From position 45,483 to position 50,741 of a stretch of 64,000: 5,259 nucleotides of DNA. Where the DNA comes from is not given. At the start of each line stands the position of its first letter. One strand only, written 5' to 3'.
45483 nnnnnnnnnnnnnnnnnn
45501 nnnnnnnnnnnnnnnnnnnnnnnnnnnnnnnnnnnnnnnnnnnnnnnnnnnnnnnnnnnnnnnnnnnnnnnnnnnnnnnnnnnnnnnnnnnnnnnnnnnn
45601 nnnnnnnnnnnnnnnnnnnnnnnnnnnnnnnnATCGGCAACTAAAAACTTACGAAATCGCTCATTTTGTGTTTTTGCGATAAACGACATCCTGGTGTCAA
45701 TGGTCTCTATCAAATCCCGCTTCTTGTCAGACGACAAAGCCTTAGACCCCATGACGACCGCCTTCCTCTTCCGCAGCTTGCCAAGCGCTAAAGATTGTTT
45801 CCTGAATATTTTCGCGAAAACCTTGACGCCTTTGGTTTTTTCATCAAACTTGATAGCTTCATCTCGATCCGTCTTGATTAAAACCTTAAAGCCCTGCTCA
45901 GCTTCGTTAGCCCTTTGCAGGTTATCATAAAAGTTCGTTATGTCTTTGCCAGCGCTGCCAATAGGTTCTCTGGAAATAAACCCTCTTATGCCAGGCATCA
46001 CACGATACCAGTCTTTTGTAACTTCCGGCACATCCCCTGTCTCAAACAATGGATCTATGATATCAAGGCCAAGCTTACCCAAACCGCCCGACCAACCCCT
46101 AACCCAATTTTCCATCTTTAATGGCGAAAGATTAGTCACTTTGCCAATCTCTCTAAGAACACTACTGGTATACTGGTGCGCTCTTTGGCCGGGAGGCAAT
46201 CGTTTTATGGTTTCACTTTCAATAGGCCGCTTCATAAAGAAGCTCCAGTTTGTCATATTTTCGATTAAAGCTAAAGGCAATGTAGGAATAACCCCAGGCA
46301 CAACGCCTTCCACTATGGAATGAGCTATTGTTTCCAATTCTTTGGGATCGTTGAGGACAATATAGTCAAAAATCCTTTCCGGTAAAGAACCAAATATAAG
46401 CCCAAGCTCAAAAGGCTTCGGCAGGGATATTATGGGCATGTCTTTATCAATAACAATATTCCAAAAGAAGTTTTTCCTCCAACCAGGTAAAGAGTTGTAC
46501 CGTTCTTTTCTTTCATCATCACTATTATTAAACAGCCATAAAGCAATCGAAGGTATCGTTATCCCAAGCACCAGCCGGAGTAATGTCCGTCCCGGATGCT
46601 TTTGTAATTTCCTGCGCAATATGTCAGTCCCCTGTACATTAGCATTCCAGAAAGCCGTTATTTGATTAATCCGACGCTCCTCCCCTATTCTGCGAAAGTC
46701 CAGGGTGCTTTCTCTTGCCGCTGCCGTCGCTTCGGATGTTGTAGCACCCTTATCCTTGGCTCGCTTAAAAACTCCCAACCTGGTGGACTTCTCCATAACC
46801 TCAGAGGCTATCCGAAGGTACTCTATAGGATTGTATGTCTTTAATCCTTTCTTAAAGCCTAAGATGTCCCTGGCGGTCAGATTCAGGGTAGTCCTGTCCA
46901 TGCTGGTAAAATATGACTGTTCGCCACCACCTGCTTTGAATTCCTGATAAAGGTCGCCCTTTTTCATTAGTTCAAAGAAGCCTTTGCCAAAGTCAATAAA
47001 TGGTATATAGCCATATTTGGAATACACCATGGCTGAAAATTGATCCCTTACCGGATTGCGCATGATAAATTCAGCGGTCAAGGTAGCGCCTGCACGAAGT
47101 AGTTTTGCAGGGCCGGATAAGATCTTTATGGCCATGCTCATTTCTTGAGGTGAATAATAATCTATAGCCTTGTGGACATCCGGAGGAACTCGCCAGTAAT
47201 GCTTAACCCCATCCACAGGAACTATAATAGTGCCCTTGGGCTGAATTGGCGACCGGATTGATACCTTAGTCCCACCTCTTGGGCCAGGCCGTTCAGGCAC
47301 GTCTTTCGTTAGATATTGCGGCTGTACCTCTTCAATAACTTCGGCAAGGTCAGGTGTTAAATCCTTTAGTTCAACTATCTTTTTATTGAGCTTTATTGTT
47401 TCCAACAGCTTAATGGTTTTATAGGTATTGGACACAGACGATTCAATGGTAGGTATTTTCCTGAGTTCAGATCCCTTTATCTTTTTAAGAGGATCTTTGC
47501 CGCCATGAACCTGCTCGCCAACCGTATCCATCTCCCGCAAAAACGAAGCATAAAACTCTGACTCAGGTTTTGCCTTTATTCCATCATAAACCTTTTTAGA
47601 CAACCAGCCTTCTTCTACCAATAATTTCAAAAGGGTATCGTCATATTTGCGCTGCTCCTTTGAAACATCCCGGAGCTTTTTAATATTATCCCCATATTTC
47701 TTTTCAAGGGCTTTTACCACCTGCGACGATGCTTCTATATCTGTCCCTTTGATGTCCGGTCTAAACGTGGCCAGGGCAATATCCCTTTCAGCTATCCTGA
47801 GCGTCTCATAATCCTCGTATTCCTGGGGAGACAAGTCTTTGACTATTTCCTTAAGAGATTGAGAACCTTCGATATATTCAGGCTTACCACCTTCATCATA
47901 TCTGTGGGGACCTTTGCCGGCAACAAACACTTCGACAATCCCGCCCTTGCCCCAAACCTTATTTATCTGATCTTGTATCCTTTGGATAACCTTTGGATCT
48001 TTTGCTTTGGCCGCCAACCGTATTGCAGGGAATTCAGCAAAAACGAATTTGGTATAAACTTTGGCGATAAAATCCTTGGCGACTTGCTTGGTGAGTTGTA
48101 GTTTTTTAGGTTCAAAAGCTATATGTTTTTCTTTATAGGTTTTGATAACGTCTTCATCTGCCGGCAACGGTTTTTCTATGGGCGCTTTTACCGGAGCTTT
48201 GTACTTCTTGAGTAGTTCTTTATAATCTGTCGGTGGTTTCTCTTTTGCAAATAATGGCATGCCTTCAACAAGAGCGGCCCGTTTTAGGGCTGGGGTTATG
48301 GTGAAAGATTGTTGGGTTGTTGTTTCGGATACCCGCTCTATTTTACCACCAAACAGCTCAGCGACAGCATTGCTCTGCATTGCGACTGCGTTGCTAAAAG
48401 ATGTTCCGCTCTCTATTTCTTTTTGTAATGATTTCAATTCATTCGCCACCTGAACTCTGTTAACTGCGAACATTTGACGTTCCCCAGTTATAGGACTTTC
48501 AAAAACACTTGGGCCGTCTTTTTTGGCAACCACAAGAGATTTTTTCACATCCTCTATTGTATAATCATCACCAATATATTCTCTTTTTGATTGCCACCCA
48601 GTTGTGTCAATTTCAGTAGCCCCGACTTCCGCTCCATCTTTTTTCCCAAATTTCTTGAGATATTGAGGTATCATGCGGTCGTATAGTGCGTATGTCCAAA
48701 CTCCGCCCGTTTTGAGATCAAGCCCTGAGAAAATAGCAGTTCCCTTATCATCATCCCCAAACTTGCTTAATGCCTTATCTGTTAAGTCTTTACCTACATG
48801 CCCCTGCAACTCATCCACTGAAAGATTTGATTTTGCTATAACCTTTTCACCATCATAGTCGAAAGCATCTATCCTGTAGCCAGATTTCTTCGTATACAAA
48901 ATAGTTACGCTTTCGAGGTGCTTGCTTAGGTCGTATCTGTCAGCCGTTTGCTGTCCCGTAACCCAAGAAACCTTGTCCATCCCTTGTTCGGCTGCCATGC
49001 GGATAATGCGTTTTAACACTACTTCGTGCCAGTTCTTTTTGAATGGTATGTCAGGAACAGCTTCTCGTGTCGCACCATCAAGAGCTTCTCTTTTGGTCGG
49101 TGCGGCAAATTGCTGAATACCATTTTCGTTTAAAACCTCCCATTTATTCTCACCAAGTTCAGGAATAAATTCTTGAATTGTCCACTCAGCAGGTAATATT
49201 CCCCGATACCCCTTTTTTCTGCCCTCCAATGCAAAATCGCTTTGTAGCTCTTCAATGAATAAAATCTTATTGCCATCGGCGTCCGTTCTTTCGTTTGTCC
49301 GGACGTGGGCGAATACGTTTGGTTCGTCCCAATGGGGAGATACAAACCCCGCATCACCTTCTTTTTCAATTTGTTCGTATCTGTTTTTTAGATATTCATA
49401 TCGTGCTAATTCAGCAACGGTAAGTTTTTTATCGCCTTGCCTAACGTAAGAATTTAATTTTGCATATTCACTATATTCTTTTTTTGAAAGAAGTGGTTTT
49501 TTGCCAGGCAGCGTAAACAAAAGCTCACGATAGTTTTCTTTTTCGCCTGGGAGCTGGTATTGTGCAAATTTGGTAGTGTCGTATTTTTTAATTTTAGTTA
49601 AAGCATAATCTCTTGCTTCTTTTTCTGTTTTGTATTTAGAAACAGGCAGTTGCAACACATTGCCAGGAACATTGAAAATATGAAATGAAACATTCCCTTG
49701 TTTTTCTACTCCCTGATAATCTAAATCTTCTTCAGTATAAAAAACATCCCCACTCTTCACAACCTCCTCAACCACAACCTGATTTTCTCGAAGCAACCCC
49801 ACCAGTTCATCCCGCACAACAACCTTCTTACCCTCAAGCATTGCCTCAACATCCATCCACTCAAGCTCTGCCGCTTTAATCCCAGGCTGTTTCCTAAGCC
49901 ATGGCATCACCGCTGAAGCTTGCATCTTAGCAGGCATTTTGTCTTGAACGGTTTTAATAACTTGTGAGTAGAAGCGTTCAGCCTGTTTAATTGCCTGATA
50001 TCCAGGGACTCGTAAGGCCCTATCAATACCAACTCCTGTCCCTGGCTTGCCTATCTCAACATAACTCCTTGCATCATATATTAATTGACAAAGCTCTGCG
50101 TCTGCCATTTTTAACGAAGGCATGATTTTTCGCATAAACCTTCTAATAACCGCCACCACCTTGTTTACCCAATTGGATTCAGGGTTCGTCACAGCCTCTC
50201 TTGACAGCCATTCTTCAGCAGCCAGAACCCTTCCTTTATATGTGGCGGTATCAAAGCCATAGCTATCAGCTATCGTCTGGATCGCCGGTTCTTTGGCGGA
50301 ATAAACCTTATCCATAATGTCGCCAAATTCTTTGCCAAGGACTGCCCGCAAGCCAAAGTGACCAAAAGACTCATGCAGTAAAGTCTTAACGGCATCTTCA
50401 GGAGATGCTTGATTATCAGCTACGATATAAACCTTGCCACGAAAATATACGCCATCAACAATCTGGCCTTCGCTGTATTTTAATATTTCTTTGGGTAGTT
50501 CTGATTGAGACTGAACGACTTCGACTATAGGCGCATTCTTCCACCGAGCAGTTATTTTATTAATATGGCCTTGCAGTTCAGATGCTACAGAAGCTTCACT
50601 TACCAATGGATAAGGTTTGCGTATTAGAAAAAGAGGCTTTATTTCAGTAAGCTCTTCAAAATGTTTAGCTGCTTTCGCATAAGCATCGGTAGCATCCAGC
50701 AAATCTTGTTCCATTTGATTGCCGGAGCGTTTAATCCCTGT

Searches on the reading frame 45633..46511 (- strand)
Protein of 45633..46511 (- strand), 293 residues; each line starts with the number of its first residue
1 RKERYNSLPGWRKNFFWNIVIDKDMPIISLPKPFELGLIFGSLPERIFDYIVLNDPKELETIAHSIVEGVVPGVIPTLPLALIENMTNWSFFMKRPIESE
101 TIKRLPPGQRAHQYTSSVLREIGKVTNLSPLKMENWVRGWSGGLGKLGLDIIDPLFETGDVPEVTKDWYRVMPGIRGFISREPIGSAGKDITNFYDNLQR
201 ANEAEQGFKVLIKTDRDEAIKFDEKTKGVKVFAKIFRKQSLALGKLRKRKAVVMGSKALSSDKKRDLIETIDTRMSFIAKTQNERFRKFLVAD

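Call 31: search_protein_families(library=pfam, proteins=[window:45633-46511:-], max_evalue=1)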
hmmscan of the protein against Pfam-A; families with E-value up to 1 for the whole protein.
window:45633-46511:- (293 aa): 1 family
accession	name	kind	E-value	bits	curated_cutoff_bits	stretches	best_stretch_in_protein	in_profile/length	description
PF18857.6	LPD38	-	1.5e-33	116.9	27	1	2-166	1-183/189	Large polyvalent protein associated domain 38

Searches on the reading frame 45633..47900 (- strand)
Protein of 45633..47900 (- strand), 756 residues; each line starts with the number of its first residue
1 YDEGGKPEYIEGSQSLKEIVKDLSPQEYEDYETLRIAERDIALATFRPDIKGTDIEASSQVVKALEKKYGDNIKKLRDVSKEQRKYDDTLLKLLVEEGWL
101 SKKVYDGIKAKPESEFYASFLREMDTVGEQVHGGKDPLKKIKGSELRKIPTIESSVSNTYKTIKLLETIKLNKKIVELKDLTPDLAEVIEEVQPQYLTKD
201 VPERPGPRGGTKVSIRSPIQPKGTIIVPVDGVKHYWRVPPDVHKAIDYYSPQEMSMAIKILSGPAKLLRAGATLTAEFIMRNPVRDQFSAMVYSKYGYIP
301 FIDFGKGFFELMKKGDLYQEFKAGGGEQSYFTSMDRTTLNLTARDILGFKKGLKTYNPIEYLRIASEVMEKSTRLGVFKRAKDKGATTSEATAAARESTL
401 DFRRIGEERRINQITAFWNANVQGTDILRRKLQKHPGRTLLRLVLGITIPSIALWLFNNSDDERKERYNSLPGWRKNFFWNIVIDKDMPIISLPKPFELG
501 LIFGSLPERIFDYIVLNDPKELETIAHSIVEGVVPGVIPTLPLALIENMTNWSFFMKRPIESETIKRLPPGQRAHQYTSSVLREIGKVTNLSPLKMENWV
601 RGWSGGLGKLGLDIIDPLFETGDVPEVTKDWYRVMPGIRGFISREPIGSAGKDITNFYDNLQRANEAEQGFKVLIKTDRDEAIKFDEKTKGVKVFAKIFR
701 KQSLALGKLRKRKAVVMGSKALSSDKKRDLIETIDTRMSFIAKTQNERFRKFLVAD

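Call 22: search_dna_similar(query=window:45633-47900:-, collection=phages, mode=protein, max_rows=25)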
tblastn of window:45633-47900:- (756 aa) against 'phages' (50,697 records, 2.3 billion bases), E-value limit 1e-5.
Records with a match: 52; places in all: 52; records where one place covers at least 80% of the query: 18.
Best place of each record, by identity: <60% 52.
By first word of the organism name: Vibrio 19; Bacillus 14; Pelagibacter 6; Escherichia 3; Planktothrix 2; Thalassomonas 2; Shewanella 2; Caudoviricetes 1; Achromobacter 1; Aeromonas 1; and 1 more.
By host as written in the record: Vibrio crassostreae 10; Bacillus megaterium 6; Bacillus megaterium Km 5; - 4; Candidatus Pelagibacter ubique HTCC1062 3; Vibrio tasmaniensis 3; Escherichia coli 3; Candidatus Pelagibacter sp. HTCC1062 2; and 12 more.
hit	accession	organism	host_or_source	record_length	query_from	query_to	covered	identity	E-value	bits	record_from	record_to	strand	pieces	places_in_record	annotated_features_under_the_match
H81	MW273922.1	Pelagibacter phage HTVC034P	Candidatus Pelagibacter sp. HTCC1062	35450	14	733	95%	29.3%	8e-65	241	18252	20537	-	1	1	hypothetical protein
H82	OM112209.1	Bacillus phage PK1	Bacillus sp. (in: Bacteria)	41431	5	743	98%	27.3%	7e-53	205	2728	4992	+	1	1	hypothetical protein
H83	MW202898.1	Caudoviricetes sp.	Manatee Spring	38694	14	663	86%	29.8%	4e-62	233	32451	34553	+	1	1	type I restriction enzyme methylase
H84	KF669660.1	Bacillus phage Pony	Bacillus megaterium Km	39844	13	743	97%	26.1%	2e-43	176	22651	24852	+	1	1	hypothetical protein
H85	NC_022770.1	Bacillus phage Pony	Bacillus megaterium Km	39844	13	743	97%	26.1%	2e-43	176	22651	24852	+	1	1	hypothetical protein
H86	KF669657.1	Bacillus phage poppyseed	Bacillus megaterium Km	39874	13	743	97%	26.1%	2e-43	176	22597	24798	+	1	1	hypothetical protein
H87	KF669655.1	Bacillus phage Page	Bacillus megaterium Km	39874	13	743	97%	26.1%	2e-43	176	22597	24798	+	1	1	hypothetical protein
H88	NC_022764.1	Bacillus phage Page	Bacillus megaterium Km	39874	13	743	97%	26.1%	2e-43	176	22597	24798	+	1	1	hypothetical protein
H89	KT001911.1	Bacillus phage Pavlov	Bacillus megaterium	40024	13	743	97%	26.1%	2e-43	176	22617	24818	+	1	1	hypothetical protein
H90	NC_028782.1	Bacillus phage Pavlov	Bacillus megaterium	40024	13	743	97%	26.1%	2e-43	176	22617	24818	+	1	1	hypothetical protein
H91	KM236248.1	Bacillus phage Pookie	Bacillus megaterium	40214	13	743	97%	26.1%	2e-43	176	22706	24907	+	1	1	hypothetical protein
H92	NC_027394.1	Bacillus phage Pookie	Bacillus megaterium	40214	13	743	97%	26.1%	2e-43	176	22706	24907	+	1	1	hypothetical protein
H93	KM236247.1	Bacillus phage Pascal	Bacillus megaterium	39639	72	743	89%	27.0%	2e-47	188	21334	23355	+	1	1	hypothetical protein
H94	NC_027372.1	Bacillus phage Pascal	Bacillus megaterium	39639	72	743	89%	27.0%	2e-47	188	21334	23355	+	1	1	hypothetical protein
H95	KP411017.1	Bacillus phage Palmer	Bacillus megaterium strain Km Sp-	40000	72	743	89%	26.6%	1e-47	189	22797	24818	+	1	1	hypothetical protein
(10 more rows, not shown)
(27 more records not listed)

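Call 50: get_annotated_region(hit=H81, flank=7000)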
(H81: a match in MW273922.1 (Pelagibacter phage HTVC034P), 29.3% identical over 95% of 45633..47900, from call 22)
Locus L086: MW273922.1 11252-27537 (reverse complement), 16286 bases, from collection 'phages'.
description: Pelagibacter phage HTVC034P, complete genome.
organism: Pelagibacter phage HTVC034P (NCBI taxid 2796520)
taxonomy: Viruses; Duplodnaviria; Heunggongvirae; Uroviricota; Caudoviricetes
host: Candidatus Pelagibacter sp. HTCC1062; source: seawater; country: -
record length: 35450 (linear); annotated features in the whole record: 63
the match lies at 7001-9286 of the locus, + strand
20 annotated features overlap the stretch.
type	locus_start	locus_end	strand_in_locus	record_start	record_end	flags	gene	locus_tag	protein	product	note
CDS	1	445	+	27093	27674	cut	-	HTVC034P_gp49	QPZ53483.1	putative tail tubular A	-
CDS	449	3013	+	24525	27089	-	-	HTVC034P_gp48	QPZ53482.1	putative tail tubular B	-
CDS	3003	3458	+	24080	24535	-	-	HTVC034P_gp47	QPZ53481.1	putative acetyltransferase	-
CDS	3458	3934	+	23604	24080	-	-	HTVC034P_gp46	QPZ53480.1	putative internal virion protein B-like protein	-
CDS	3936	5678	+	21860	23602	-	-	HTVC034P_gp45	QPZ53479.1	hypothetical protein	-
CDS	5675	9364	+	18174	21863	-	-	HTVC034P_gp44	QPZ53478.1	hypothetical protein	-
CDS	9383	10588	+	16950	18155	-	-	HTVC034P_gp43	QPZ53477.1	putative tail fiber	-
CDS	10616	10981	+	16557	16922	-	-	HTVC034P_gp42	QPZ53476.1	virion structural protein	-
CDS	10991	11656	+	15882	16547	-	-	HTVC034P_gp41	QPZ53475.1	hypothetical protein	-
CDS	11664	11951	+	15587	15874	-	-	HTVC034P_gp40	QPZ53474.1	hypothetical protein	-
CDS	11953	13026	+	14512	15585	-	-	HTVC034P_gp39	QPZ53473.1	hypothetical protein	-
CDS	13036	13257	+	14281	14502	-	-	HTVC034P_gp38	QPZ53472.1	hypothetical protein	-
CDS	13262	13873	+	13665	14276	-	-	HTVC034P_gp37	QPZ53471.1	hypothetical protein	-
CDS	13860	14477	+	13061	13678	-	-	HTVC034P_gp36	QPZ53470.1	hypothetical protein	-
CDS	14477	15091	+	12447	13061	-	-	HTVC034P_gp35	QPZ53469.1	hypothetical protein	-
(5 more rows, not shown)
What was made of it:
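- Closest known: Virion-delivered phage enzymes. Same: The gene position of the C-terminal module's homologue in HTVC034P corresponds to the T7 gp15/gp16 slot (call 50).
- The C-terminal module matches HTVC034P gp44 at the internal-virion-protein position (calls 22, 50).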

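Call 59: search_solved_structures(query=window:45633-47891:-, max_evalue=10)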
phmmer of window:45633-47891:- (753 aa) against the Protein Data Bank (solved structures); distinct sequences matched with E-value up to 10: 0.
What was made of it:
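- On T7 gp16-type internal virion / ejection proteins: phmmer of residues 2380-3132 against PDB gave no hit at E <= 10 (call 59).
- Closest known: Virion-delivered phage enzymes. Different: No sequence similarity to solved ejection proteins was detected (call 59).
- The C-terminal module has no detectable sequence match to any solved ejection protein (call 59).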

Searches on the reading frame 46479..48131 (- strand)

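Call 31: search_protein_families(library=pfam, proteins=[window:46479-48131:-], max_evalue=1)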
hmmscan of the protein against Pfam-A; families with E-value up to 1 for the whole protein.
window:46479-48131:- (551 aa): 1 family
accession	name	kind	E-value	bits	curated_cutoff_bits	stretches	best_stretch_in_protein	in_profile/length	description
PF24611.2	Spectrin_Anc-1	-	0.015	16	33.2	1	192-262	11-79/115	Nuclear anchorage protein 1, spectrin-like repeat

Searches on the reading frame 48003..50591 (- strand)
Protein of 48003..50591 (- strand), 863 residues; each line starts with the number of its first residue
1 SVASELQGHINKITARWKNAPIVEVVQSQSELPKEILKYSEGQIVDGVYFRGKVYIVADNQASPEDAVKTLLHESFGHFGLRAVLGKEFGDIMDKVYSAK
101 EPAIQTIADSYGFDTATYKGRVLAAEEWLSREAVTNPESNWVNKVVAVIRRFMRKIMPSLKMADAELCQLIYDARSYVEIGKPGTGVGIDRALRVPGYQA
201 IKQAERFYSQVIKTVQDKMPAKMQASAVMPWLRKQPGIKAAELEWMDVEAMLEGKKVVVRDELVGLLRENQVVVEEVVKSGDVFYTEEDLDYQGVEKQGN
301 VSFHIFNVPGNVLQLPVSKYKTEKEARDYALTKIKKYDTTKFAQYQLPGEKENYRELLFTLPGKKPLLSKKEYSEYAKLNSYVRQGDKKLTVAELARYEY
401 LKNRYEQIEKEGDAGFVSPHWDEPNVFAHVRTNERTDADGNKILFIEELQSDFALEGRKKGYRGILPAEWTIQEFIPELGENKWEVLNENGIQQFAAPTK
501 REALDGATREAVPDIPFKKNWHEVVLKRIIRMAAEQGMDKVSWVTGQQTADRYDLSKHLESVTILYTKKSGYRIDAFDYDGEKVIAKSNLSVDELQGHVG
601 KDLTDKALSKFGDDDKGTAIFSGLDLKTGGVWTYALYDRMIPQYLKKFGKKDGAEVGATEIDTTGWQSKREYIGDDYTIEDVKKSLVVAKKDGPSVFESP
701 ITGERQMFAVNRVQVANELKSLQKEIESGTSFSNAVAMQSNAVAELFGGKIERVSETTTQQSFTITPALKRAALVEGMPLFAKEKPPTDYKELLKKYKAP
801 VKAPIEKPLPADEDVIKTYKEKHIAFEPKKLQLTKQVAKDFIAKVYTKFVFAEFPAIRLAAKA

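Call 60: search_solved_structures(query=window:48003-50591:-, max_evalue=10)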
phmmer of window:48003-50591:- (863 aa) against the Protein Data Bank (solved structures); distinct sequences matched with E-value up to 10: 2.
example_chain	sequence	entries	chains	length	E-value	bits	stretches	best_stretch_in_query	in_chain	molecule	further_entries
4uum_A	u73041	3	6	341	0.51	12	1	447-501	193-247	L-LACTATE DEHYDROGENASE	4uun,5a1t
4uul_A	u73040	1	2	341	0.51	12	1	447-501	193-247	L-LACTATE DEHYDROGENASE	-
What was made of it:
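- Tried and rejected: PDB sequence searches of residues 1480-2342 and 2380-3132 gave no meaningful hit (calls 59, 60).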

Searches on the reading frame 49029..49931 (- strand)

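Call 31: search_protein_families(library=pfam, proteins=[window:49029-49931:-], max_evalue=1)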
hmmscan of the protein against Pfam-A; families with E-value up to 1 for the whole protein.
window:49029-49931:- (301 aa): 1 family
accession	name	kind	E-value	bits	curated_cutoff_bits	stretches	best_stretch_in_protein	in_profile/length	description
PF08007.18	JmjC_2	-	0.12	12.3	22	0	41-78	73-110/127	JmjC domain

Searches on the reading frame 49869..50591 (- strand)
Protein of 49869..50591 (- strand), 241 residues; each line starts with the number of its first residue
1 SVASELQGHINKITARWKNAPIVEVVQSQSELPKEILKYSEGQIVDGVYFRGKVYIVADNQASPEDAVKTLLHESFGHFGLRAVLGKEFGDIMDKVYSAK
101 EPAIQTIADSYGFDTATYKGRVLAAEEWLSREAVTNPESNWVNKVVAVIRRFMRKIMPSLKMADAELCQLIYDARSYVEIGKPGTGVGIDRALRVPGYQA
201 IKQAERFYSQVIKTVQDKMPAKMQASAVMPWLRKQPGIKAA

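Call 31: search_protein_families(library=pfam, proteins=[window:49869-50591:-], max_evalue=1)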
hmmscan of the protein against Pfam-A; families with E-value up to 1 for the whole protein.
window:49869-50591:- (241 aa): 0 families
